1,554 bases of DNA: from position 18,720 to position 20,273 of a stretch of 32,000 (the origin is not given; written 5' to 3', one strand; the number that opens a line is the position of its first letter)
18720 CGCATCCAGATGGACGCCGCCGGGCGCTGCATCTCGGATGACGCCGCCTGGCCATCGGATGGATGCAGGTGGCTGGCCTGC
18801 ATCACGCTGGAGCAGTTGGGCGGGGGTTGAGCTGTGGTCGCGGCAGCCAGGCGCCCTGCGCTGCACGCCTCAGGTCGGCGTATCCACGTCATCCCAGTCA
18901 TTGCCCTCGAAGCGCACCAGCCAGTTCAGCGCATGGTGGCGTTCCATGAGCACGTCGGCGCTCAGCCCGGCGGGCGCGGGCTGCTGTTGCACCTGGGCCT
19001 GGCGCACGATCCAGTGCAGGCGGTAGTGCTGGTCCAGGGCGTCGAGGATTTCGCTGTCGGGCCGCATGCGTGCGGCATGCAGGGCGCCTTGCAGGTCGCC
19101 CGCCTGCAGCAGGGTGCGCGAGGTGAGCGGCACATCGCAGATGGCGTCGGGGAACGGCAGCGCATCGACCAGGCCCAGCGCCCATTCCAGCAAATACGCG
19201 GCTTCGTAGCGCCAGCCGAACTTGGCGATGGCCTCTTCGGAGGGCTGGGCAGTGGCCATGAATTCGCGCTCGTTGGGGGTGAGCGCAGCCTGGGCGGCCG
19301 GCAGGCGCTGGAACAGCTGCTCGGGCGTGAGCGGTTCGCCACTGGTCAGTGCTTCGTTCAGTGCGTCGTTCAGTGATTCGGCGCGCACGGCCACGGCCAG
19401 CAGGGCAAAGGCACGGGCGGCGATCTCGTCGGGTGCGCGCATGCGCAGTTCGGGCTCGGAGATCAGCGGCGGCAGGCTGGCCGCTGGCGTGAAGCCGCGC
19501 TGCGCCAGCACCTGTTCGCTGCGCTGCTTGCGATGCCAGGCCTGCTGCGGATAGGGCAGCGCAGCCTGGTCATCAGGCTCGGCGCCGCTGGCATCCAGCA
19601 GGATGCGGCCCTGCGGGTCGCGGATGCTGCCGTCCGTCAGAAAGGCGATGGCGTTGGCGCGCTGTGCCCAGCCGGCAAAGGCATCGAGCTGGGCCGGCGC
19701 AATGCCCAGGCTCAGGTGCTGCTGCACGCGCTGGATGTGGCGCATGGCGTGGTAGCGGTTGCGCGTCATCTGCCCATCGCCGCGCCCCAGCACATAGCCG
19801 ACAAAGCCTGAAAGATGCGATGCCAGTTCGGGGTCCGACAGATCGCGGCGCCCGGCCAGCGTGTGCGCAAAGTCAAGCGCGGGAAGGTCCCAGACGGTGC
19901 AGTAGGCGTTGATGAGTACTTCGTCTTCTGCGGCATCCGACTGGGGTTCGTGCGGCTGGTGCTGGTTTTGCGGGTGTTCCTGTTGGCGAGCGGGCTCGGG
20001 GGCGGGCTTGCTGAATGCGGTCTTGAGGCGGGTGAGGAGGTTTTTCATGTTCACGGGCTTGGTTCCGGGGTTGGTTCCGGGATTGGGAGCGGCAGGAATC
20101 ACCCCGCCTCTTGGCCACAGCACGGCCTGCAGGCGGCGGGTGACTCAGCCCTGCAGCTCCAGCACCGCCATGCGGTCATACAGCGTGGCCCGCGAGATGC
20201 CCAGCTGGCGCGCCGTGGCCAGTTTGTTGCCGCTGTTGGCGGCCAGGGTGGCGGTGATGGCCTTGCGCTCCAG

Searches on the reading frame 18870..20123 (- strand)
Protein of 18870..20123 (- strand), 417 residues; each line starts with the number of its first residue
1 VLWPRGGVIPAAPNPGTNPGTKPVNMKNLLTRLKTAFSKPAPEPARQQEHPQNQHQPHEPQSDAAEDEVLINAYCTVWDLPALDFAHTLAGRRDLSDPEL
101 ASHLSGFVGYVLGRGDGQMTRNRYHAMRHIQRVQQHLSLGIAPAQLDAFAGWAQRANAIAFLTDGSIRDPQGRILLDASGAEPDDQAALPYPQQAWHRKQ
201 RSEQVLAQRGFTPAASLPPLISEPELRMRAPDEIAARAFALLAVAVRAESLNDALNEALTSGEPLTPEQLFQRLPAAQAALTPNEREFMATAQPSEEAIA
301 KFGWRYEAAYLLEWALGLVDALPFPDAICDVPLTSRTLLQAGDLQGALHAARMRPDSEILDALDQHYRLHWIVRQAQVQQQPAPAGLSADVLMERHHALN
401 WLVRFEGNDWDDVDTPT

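Call 4: search_protein_families(library=pfam, proteins=[window:18870-20123:-], max_evalue=0.1)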
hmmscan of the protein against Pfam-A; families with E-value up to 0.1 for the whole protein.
window:18870-20123:- (417 aa): 1 family
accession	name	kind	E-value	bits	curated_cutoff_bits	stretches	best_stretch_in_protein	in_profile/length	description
PF14094.11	DUF4272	-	1.5e-72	243.5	27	1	198-413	1-208/208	Domain of unknown function (DUF4272)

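Call 5: search_protein_families(library=ncbifam, proteins=[window:18870-20123:-], max_evalue=0.1)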
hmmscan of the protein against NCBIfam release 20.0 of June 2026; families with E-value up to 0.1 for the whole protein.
window:18870-20123:- (417 aa): 0 families

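Call 6: search_protein_families(library=padloc, proteins=[window:18870-20123:-], max_evalue=0.1)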
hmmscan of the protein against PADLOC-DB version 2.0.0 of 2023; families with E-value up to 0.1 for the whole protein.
window:18870-20123:- (417 aa): 0 families

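Call 7: search_protein_families(library=phrogs, proteins=[window:18870-20123:-], max_evalue=0.1)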
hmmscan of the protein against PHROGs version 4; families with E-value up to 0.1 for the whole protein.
window:18870-20123:- (417 aa): 0 families
